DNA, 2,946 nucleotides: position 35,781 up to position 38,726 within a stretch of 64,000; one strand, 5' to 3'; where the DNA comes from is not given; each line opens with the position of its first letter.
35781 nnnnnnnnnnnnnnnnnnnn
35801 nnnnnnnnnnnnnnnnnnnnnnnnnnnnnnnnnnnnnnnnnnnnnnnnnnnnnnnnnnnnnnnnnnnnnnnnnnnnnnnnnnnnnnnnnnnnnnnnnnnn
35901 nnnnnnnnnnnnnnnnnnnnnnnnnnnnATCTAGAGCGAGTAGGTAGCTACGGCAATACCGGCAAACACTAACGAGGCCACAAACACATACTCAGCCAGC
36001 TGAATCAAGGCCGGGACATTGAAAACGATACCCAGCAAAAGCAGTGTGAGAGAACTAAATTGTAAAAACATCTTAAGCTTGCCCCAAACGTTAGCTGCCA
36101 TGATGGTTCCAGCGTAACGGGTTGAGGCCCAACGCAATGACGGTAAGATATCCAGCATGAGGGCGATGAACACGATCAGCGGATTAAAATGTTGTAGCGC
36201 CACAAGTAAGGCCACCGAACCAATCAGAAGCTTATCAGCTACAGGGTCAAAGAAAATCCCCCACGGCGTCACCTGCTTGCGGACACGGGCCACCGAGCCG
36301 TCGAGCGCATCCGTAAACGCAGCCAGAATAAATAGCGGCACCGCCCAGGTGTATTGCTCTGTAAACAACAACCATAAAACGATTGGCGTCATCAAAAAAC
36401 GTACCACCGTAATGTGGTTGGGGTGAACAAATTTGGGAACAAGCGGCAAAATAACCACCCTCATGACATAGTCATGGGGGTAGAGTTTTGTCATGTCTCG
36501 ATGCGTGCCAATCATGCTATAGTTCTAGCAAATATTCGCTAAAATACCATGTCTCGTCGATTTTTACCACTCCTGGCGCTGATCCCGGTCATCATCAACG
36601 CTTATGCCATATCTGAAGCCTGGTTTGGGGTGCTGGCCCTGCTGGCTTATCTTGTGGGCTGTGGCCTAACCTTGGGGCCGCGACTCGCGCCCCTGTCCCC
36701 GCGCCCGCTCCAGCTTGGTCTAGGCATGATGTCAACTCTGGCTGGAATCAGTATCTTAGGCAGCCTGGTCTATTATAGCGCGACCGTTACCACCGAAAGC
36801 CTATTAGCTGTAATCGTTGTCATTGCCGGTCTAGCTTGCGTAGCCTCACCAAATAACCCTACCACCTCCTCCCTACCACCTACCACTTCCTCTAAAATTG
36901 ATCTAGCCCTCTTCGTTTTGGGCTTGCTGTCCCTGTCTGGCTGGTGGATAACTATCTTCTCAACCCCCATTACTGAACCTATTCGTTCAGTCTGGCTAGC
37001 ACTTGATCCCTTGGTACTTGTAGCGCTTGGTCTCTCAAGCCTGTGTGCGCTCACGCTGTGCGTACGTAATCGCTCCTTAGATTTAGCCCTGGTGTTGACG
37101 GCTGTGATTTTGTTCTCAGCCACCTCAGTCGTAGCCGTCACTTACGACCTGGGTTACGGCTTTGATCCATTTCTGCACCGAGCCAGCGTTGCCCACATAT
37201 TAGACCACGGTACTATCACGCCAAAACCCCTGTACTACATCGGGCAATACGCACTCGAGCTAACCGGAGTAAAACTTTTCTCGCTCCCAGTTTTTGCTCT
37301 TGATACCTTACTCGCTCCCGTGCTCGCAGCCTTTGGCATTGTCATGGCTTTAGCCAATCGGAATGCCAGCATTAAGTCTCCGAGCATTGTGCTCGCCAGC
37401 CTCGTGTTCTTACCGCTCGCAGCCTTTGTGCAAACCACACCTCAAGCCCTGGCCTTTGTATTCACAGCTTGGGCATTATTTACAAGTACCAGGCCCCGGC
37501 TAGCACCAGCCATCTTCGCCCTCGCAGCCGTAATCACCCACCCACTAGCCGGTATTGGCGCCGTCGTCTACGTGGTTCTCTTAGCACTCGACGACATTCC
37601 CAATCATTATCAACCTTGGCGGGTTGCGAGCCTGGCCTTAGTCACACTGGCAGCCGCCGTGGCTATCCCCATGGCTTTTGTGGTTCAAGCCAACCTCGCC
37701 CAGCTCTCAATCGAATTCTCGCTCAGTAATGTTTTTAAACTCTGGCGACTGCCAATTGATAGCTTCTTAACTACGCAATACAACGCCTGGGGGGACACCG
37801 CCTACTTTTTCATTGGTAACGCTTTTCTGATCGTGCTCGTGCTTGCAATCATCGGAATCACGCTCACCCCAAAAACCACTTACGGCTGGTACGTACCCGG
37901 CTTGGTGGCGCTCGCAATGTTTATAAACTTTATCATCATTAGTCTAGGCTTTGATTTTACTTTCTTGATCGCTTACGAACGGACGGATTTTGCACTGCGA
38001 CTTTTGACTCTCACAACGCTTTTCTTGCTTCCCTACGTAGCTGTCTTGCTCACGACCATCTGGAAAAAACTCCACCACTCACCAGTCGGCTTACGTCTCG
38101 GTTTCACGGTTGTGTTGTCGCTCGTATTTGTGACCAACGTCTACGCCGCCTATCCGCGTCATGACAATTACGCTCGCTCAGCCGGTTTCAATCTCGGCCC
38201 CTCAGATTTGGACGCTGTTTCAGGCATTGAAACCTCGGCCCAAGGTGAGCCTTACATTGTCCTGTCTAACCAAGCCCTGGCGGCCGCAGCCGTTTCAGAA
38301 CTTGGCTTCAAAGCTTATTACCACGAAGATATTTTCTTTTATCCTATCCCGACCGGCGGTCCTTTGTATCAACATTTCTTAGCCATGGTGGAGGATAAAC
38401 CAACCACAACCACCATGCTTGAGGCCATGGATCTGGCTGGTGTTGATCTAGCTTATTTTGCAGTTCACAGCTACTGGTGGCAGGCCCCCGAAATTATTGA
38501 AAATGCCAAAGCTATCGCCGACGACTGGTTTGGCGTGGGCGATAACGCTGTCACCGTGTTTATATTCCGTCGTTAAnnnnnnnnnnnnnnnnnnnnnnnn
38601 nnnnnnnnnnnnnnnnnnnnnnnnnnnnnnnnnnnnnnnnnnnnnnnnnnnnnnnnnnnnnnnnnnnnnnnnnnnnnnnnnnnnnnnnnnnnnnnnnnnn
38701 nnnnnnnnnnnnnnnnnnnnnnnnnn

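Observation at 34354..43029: Two-step Ppm1/Pmt-like module: DPM1-like polyprenol-phosphate glycosyltransferase plus DUF2304-like partner plus GT-C enzyme with catalytic-loop DE motif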

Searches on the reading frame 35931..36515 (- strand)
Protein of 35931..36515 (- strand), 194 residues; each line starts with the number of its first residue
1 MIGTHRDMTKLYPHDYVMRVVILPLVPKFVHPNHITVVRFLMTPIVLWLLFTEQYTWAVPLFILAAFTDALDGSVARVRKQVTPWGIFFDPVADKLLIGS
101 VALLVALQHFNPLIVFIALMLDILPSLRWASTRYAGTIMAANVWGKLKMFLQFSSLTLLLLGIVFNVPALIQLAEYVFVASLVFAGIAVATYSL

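Call 3: search_protein_families(library=pfam, proteins=[window:35931-36515:-], max_evalue=0.01)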
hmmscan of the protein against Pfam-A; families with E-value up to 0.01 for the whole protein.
window:35931-36515:- (194 aa): 1 family
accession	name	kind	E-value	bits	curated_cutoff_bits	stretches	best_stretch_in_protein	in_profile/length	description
PF01066.26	CDP-OH_P_transf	-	1e-29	104.3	22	1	30-178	2-143/152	CDP-alcohol phosphatidyltransferase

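Call 4: search_protein_families(library=ncbifam, proteins=[window:35931-36515:-], max_evalue=0.01)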
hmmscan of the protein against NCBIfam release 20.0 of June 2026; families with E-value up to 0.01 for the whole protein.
window:35931-36515:- (194 aa): 9 families
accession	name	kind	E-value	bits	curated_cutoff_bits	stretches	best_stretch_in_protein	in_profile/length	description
TIGR00560.1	pgsA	equivalog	1.3e-21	78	109.1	1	31-192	3-172/183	CDP-diacylglycerol--glycerol-3-phosphate 3-phosphatidyltransferase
NF040950.1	archin_ph_syn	equivalog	1.8e-14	54.1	180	1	25-121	19-119/191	archaetidylinositol phosphate synthase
NF053678.1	ClpnSynClsA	equivalog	2e-14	54.1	240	1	31-173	5-151/180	cardiolipin synthase ClsA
NF008090.0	PRK10832.1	equivalog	6.3e-11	42.7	304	1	29-168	3-150/182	CDP-diacylglycerol--glycerol-3-phosphate 3-phosphatidyltransferase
NF045883.1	PIPSynth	equivalog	2.4e-09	37.2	170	1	25-106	18-100/197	phosphatidylinositol phosphate synthase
NF041135.1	IPPtranDIPPsyn_Thcocales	equivalog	5.3e-07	29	580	1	26-138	246-360/419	bifunctional L-myo-inositol-1-phosphate cytidylyltransferase/CDP-L-myo-inositol myo-inositolphosphotransferase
TIGR00473.1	pssA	equivalog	7.8e-07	29.3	107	1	50-130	15-98/153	CDP-diacylglycerol--serine O-phosphatidyltransferase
NF052561.1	PIPSynBT1523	equivalog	3.3e-05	23.7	350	1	31-127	26-138/232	hypothetical protein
NF038086.1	anchor_synt_A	exception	0.00018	21.4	200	1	56-99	33-75/222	protein sorting system archaetidylserine synthase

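Call 46: search_solved_structures(query=window:35931-36515:-, max_evalue=0.01)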
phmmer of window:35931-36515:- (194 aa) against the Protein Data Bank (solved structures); distinct sequences matched with E-value up to 0.01: 3.
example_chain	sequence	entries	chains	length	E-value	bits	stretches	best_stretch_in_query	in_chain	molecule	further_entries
7drj_A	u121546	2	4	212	5.9e-09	39.4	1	61-185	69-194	CDP-diacylglycerol--glycerol-3-phosphate 3-phosphatidyltransferase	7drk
5d92_D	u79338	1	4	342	4e-05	26.9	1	29-176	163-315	AF2299 protein,Phosphatidylinositol synthase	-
5d91_A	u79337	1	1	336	4.2e-05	26.8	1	29-176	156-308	AF2299 protein,Phosphatidylinositol synthase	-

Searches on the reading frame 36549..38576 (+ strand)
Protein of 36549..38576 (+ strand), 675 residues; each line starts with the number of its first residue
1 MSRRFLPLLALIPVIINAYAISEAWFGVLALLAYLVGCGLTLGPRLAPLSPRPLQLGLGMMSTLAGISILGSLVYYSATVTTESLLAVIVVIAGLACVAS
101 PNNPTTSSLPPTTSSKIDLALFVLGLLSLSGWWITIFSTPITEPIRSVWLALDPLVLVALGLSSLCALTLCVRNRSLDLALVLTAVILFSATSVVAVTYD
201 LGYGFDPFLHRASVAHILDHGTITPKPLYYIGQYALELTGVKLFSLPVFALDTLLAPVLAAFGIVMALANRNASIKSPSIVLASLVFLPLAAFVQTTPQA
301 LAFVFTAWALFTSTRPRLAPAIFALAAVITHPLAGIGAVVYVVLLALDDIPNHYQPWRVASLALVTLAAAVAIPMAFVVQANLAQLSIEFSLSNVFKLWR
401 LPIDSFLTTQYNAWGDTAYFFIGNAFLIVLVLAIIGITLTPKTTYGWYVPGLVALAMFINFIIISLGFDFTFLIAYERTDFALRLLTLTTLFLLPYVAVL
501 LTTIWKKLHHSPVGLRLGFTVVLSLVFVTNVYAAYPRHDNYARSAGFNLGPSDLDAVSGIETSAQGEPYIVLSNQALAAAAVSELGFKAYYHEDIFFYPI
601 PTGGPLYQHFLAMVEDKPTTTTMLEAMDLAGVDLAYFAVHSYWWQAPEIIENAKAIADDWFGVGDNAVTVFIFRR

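Call 3: search_protein_families(library=pfam, proteins=[window:36549-38576:+], max_evalue=0.01)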
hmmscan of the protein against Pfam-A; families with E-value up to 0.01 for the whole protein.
window:36549-38576:+ (675 aa): 0 families

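Call 4: search_protein_families(library=ncbifam, proteins=[window:36549-38576:+], max_evalue=0.01)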
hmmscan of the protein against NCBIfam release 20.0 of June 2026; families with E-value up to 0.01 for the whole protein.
window:36549-38576:+ (675 aa): 0 families

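Call 22: find_homologous_proteins(query=window:36549-38576:+, max_evalue=0.001)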
Query window:36549-38576:+ (675 aa): 281 proteins with E <= 0.001 among 8000 candidates; the best 120 are listed.
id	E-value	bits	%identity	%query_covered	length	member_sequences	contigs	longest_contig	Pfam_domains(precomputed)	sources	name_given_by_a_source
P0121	0.0e+0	1419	97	100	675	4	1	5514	-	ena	-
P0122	0.0e+0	1214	82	98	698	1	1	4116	-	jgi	jgi:hypothetical protein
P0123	0.0e+0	1079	72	100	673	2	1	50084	-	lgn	-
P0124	0.0e+0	1057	72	100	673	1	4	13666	-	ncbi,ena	ncbi:MAG: hypothetical protein AAB776_01060 [Patescibacteria group bacterium]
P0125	0.0e+0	1044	71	100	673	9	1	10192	-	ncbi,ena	-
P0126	0.0e+0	1044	69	100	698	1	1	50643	-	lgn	-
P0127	1.7e-292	990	68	98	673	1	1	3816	-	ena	-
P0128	4.1e-285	966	65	100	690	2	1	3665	-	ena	-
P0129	1.7e-284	964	66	100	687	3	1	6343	-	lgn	-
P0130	1.9e-275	934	64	100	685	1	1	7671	-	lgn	-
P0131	4.5e-272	923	63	100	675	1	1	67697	-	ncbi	ncbi:MAG: hypothetical protein WAZ14_02445 [Patescibacteria group bacterium]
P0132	4.4e-268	909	62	98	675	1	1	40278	-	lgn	-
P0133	8.9e-268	908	63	100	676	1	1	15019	-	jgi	jgi:hypothetical protein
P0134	9.2e-264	895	62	98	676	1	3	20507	-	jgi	jgi:hypothetical protein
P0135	4.9e-256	870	61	100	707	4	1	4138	-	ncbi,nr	ncbi:MAG: hypothetical protein QG626_713 [Patescibacteria group bacterium]|nr:hypothetical protein [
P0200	1.3e-135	472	43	92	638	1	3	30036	-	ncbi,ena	-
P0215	3.5e-132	460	41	91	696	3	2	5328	-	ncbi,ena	-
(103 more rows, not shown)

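Call 32: predict_structure(alignment_id=A2)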
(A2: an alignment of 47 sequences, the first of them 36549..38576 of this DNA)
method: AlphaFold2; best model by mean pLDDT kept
length: 675 residues; sequences in the alignment: 47
mean_pLDDT: 90.0   pTM: 0.91
mean pLDDT of the five models: 90.0, 88.9, 88.8, 87.2, 86.1
residues with pLDDT >= 90: 465; 70-90: 168; 50-70: 31; < 50: 11
segments of 3 or more residues with pLDDT < 50: 592-601
pLDDT, mean of each block of 10 residues (from residue 1): 86 97 96 97 93 94 98 92 97 95 66 84 98 95 86 93 97 92 97 92 79 88 74 94 95 94 97 92 96 85 97 93 96 93 96 95 97 88 78 90 85 88 94 97 93 97 87 68 93 97 94 94 96 90 75 92 92 86 76 43 72 91 93 93 88 96 91 96
secondary structure, 60 per line:
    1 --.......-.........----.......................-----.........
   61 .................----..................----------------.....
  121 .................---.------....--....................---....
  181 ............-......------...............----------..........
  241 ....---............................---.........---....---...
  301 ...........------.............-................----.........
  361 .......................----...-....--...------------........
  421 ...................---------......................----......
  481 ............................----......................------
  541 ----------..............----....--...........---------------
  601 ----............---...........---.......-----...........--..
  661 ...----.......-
elements in order: H3-9 H11-19 H24-46 H52-77 H82-99 H116-137 H148-151 H154-173 H177-192 H194-198 H206-220 H231-244 H248-275 H279-287 H291-294 H298-311 H318-330 H332-347 H352-383 E388-390 H392-395 H413-439 H449-467 E468-470 H475-508 H513-534 H551-564 E569-572 H575-585 H605-616 H620-630 E634-640 H646-656 E659-663 E668-674

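Call 33: search_protein_families(library=pfam, alignment_id=A2, max_evalue=0.01)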
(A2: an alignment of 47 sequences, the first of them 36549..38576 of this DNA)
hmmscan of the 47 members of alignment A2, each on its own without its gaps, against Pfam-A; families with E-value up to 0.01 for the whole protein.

A. member 1, window:36549-38576:+ (675 aa): 0 families

B. families by the number of members that match (of 47 scanned): 5 families
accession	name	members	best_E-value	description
PF20176.3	DUF6541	2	1.1e-06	Family of unknown function (DUF6541)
PF19529.4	DUF6057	2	0.0049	Family of unknown function (DUF6057)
PF01925.25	TauE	1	0.00043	Sulfite exporter TauE/SafE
PF02660.20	G3P_acyltransf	1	0.00084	Glycerol-3-phosphate acyltransferase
PF09925.14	DUF2157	1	0.0036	Predicted membrane protein (DUF2157)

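Call 36: fold_search(model_id=the predicted structure, library=pdb)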
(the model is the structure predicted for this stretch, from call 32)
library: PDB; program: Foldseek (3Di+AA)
matches with E <= 10: 325; with E <= 0.001: 1
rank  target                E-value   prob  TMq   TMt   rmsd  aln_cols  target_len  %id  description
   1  8if8_B                7.6e-05  1.00  0.39  0.41  14.0       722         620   13  Arabinosyltransferase AftA (released 2023-05-31)
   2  3rce_A                4.7e-03  1.00  0.37  0.36  11.4       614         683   13  Bacterial oligosaccharyltransferase PglB (released 2011-06-15)
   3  8agc_A                4.9e-03  0.96  0.26  0.26  17.1       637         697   13  Structure of yeast oligosaccharylransferase complex with lipid-linked oligosaccharide and non-acceptor peptide bound (released 2022-12-07)
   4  8b6l_I                9.8e-03  0.99  0.33  0.32  18.7       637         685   12  Subtomogram average of the human Sec61-TRAP-OSTA-translocon (released 2022-12-07)
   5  9n9j_I                1.6e-02  0.99  0.37  0.36  10.6       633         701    9  Structure of a GRP94 folding intermediate engaged with a CCDC134- and FKBP11-bound secretory translocon (released 2025-11-19)
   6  7cq7_C                5.5e-02  0.13  0.09  0.09  25.4       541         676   13  Structure of the human CLCN7-OSTM1 complex with ADP (released 2020-11-11)
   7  7jm7_A                1.0e-01  0.11  0.09  0.09  25.9       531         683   13  Structure of human CLC-7/OSTM1 complex (released 2020-09-02)
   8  7cq7_D                1.2e-01  0.08  0.09  0.09  25.1       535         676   13  Structure of the human CLCN7-OSTM1 complex with ADP (released 2020-11-11)
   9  5zqy                  1.4e-01  0.15  0.11  0.17  23.5       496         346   12  Crystal structure of a poly(ADP-ribose) glycohydrolase (released 2018-08-15)
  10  9kgl_B                1.8e-01  0.10  0.12  0.08  27.6       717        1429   12  Structure of KATP channel in complex with centipede toxin SpTx1 (released 2025-11-12)
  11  8hvt_A                1.8e-01  0.09  0.10  0.13  25.0       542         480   12  Structure of the human CLC-7/Ostm1 complex reveals a novel state (released 2024-01-03)
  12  6zmq                  2.2e-01  0.14  0.12  0.13  22.4       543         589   14  Cytochrome c Heme Lyase CcmF (released 2021-05-19)
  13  7wiw_A                2.5e-01  0.07  0.07  0.08  22.2       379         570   17  Cryo-EM structure of Mycobacterium tuberculosis irtAB complexed with ATP in an occluded conformation (released 2023-01-25)
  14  7u6y_E                3.1e-01  0.08  0.12  0.08  24.4       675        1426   12  Cryo-EM structure of the pancreatic ATP-sensitive potassium channel in the presence of glibenclamide and ATP with Kir6 (released 2022-08-31)
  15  6pzi                  3.1e-01  0.07  0.12  0.08  24.0       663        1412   13  Cryo-EM structure of the pancreatic beta-cell SUR1 bound to ATP only (released 2019-08-14)
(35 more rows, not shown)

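Call 86: find_encoding_contigs(protein=P0215, flank=10000, max_places=1)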
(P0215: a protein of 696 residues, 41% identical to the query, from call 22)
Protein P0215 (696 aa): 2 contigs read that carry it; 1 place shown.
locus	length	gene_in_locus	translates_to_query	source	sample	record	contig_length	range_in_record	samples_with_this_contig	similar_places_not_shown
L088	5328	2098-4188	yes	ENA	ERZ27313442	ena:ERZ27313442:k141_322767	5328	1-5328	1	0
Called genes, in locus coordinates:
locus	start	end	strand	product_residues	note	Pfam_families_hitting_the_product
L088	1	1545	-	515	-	?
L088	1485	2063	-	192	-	PF01066:CDP-OH_P_transf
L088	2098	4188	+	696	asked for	-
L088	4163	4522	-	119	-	PF01797:Y1_Tnp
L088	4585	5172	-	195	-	PF04471:Mrr_cat (faint)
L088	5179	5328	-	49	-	?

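Call 87: find_encoding_contigs(protein=P0200, flank=10000, max_places=1)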
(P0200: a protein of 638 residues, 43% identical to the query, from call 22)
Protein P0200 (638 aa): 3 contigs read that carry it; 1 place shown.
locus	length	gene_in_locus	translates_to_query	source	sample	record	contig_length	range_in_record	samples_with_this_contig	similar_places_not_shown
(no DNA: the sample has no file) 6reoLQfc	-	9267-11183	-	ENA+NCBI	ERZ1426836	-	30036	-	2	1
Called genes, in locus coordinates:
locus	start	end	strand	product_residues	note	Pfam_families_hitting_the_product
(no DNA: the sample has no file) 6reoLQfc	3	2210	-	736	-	?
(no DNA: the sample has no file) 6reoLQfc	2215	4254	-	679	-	PF00270:DEAD (faint), PF04851:ResIII, PF17757:UvrB_inter, PF27431:UvrB_3rd, PF00271:Helicase_C, PF12344:UvrB, PF02151:UVR (faint)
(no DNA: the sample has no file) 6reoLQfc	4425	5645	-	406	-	-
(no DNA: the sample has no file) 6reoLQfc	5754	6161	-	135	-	PF11969:DcpS_C, PF01230:HIT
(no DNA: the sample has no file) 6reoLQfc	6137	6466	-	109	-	-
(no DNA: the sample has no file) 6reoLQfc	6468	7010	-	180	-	-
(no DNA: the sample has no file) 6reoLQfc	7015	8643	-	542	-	PF13231:PMT_2 (weak)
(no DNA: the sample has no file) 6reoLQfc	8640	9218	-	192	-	PF01066:CDP-OH_P_transf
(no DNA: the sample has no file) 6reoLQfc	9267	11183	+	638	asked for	-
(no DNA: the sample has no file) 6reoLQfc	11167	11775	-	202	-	PF04471:Mrr_cat (faint)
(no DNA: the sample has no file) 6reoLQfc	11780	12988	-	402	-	PF03816:LytR_cpsA_psr (faint)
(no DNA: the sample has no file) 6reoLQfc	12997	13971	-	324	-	PF01636:APH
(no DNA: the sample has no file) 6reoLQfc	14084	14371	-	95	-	PF00216:Bac_DNA_binding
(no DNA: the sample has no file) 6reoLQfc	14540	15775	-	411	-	PF00089:Trypsin, PF13365:Trypsin_2, PF13180:PDZ_2, PF00595:PDZ (weak), PF17820:PDZ_6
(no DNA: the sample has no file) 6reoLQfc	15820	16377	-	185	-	PF07866:DUF1653, PF03819:MazG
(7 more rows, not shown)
